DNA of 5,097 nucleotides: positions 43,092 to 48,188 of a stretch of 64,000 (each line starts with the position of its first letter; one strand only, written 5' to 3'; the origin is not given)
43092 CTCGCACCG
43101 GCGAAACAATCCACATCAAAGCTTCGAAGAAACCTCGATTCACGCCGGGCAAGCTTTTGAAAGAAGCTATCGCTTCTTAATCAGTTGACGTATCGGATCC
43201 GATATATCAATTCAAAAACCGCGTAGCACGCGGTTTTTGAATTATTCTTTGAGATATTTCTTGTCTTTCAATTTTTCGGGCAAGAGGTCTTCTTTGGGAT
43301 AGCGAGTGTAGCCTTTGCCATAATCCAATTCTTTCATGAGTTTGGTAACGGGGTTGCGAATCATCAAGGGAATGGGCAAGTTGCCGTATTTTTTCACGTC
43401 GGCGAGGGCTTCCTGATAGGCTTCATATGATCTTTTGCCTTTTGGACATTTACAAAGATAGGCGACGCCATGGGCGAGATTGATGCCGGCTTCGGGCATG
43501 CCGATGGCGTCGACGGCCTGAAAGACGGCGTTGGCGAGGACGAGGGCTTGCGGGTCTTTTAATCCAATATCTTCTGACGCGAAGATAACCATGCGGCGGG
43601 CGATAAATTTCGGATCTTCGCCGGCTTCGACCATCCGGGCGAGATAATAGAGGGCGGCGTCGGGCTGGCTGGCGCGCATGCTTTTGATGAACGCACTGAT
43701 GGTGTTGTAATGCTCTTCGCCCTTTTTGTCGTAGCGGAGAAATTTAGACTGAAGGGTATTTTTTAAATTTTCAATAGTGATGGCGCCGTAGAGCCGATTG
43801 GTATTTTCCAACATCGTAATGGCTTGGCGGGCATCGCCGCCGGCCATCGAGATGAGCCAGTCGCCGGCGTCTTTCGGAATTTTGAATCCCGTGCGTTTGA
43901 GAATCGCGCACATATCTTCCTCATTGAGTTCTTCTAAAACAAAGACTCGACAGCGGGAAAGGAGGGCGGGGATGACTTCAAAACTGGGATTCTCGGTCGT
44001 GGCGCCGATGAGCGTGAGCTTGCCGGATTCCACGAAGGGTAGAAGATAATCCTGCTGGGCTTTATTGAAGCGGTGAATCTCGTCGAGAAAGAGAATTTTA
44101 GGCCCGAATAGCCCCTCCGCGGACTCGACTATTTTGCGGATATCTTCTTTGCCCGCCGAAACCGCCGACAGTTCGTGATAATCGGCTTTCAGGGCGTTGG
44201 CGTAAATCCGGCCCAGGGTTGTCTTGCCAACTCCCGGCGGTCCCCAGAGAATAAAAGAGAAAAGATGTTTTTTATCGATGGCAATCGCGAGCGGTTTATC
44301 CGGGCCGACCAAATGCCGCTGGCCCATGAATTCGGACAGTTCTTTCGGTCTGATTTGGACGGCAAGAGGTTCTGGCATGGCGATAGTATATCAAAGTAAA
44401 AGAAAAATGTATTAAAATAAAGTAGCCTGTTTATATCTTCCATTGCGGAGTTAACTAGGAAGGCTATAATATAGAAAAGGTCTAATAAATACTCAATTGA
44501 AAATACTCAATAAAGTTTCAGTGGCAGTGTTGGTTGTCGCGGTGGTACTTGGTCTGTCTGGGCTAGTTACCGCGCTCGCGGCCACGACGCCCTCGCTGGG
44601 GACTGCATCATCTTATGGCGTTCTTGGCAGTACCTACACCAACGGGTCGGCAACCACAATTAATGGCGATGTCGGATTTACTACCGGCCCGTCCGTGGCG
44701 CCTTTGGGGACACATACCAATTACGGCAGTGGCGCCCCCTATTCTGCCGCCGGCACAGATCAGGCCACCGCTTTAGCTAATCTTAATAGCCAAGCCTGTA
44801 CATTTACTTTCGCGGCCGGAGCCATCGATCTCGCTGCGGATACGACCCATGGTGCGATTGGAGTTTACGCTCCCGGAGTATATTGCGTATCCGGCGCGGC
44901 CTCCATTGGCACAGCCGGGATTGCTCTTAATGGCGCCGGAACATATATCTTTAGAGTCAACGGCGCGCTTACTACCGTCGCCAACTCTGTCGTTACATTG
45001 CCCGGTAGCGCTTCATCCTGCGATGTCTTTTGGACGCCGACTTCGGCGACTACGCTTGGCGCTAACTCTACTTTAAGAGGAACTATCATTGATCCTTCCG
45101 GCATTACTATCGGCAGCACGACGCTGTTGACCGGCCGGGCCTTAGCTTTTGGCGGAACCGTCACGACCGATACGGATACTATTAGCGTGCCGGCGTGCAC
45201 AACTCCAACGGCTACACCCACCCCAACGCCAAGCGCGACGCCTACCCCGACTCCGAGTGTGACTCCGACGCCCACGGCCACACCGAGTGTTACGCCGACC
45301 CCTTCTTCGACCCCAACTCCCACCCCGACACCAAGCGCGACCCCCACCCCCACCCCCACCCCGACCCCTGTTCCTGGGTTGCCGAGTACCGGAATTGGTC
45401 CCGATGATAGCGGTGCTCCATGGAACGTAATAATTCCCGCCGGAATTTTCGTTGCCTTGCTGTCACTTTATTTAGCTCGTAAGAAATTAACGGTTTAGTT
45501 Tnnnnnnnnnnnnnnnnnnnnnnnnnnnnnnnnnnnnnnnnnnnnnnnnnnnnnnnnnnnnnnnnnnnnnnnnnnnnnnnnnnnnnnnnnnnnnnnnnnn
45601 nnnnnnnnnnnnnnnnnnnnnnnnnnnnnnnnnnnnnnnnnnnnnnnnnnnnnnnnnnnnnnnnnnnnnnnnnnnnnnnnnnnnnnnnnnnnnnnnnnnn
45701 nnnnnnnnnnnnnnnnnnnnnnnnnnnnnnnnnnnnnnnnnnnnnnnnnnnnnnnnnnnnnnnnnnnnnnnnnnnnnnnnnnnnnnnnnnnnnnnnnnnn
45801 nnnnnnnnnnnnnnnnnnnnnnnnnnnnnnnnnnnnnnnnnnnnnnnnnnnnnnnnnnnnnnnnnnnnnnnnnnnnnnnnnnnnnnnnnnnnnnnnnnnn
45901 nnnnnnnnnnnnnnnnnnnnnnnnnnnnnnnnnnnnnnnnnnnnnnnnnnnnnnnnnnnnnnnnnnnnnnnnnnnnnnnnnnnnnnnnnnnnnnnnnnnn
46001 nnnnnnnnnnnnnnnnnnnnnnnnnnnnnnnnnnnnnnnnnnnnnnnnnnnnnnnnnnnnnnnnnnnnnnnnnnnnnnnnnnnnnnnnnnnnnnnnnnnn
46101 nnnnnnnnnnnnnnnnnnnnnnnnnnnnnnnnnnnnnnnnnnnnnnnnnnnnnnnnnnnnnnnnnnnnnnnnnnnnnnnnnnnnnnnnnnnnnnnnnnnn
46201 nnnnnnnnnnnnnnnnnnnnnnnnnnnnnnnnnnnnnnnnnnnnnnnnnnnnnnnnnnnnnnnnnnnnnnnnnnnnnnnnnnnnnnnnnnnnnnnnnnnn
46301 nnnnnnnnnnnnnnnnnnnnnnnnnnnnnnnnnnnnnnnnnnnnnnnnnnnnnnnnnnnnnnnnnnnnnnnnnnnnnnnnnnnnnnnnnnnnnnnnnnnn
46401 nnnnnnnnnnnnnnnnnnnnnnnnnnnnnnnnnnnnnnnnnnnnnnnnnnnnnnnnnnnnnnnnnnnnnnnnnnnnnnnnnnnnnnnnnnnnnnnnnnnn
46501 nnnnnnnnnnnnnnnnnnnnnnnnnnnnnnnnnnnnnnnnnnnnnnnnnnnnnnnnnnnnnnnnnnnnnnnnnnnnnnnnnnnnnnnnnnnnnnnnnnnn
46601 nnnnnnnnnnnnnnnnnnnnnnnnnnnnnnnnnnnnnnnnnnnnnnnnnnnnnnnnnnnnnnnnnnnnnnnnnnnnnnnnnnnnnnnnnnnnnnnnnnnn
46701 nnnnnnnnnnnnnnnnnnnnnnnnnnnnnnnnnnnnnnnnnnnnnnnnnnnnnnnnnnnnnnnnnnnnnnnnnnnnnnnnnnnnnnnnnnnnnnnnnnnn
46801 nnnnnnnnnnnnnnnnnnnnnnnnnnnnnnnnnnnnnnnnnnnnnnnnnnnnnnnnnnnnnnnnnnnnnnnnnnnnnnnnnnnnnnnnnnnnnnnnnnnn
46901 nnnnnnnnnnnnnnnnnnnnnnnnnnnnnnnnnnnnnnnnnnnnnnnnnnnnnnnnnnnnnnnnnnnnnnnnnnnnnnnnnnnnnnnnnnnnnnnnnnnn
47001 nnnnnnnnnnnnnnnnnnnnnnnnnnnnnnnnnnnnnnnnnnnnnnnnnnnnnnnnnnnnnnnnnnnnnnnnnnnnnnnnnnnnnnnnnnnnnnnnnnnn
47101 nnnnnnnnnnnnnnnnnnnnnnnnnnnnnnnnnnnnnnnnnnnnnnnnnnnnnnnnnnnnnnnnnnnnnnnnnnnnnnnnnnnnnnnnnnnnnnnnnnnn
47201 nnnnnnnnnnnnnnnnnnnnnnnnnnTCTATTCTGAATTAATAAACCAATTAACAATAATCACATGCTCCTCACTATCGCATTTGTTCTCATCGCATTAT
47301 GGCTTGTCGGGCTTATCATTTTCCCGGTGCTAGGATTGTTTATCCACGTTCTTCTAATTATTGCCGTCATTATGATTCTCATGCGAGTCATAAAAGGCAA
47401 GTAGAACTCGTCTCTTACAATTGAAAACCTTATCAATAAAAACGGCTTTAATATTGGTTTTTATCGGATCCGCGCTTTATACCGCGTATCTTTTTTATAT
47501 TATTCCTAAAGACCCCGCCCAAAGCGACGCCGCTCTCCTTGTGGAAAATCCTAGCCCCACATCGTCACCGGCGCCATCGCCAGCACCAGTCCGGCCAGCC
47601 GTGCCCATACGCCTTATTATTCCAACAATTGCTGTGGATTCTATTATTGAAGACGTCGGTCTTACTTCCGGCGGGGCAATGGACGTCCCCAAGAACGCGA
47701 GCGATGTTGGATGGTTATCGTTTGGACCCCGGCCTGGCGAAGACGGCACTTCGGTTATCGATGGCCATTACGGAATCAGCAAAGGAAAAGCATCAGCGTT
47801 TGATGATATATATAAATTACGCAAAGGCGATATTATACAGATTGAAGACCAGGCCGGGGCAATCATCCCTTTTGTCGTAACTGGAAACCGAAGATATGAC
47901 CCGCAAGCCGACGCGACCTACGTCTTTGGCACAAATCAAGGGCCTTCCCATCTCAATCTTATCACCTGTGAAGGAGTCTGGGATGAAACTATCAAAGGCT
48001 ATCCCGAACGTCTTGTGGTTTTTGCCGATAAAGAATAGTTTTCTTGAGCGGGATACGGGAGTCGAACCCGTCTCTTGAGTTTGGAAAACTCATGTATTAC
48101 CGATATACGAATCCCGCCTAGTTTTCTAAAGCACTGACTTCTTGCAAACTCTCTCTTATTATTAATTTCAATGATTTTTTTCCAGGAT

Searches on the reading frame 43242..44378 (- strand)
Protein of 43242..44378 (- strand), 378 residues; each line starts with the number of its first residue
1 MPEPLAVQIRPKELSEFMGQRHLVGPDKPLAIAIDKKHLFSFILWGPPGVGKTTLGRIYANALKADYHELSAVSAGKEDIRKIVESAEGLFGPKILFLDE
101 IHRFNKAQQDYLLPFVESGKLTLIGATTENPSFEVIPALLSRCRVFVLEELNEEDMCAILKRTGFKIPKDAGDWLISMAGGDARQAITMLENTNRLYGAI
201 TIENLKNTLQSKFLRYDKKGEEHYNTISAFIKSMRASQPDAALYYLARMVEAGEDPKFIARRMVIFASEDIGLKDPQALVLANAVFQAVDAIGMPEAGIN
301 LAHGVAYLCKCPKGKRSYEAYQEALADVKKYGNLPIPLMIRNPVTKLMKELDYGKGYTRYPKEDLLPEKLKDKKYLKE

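Call 62: search_protein_families(library=pfam, proteins=[window:43242-44378:-], max_evalue=0.0001)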
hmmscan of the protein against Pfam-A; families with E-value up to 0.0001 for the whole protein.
window:43242-44378:- (378 aa): 7 families
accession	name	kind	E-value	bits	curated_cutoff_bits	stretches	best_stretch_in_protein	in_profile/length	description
PF12002.13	MgsA_C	-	7.4e-50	169.5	27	1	237-376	2-138/167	MgsA AAA+ ATPase C terminal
PF16193.11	AAA_assoc_2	-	7.3e-22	77.9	34.3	1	164-235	4-81/81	AAA C-terminal domain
PF00004.35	AAA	-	1.6e-17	64.6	21.2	1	43-147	2-127/131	ATPase family associated with various cellular activities (AAA)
PF05496.18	RuvB_N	-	2.3e-14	53.9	27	1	9-124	1-116/159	Holliday junction DNA helicase RuvB P-loop domain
PF07728.20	AAA_5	-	1.7e-07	31.7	22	1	42-129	2-103/139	AAA domain (dynein-related subfamily)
PF25361.1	AAA_lid_RFC1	-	1.8e-05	24.5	34.9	1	155-193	7-45/59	RFC1-like, AAA+ ATPase lid domain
PF00158.32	Sigma54_activat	-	4.3e-05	23.7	20.2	0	95-136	96-138/168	Sigma-54 interaction domain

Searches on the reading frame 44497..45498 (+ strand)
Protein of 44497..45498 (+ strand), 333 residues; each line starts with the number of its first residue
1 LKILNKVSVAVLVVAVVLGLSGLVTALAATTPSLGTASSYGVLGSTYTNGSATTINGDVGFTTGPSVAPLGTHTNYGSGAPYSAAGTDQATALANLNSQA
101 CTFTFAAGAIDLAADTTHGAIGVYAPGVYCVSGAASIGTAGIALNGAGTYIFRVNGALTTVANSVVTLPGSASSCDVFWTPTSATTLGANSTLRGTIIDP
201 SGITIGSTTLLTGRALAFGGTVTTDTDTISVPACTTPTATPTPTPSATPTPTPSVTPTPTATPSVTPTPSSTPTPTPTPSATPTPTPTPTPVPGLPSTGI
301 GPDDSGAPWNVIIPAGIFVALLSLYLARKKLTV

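Call 62: search_protein_families(library=pfam, proteins=[window:44497-45498:+], max_evalue=0.0001)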
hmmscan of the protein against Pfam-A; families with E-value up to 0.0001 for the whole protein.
window:44497-45498:+ (333 aa): 1 family
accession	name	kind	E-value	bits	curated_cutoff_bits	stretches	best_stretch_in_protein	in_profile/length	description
PF11999.13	Ice_binding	-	1.7e-24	87.1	28.7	1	45-229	5-207/208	Ice-binding-like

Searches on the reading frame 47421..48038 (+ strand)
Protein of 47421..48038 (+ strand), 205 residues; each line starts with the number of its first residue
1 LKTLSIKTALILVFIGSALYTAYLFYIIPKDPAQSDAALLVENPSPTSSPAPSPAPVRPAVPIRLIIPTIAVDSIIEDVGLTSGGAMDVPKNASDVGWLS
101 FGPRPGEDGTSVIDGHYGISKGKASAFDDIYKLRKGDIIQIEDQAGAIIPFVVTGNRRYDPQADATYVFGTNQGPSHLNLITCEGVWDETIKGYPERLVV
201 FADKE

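Call 63: search_protein_families(library=pfam, proteins=[window:47421-48038:+], max_evalue=0.0001)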
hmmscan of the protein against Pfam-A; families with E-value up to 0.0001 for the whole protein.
window:47421-48038:+ (205 aa): 1 family
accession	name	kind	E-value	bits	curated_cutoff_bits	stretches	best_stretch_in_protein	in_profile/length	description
PF04203.18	Sortase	-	9.4e-21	74.3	26.6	1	66-204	2-124/125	Sortase domain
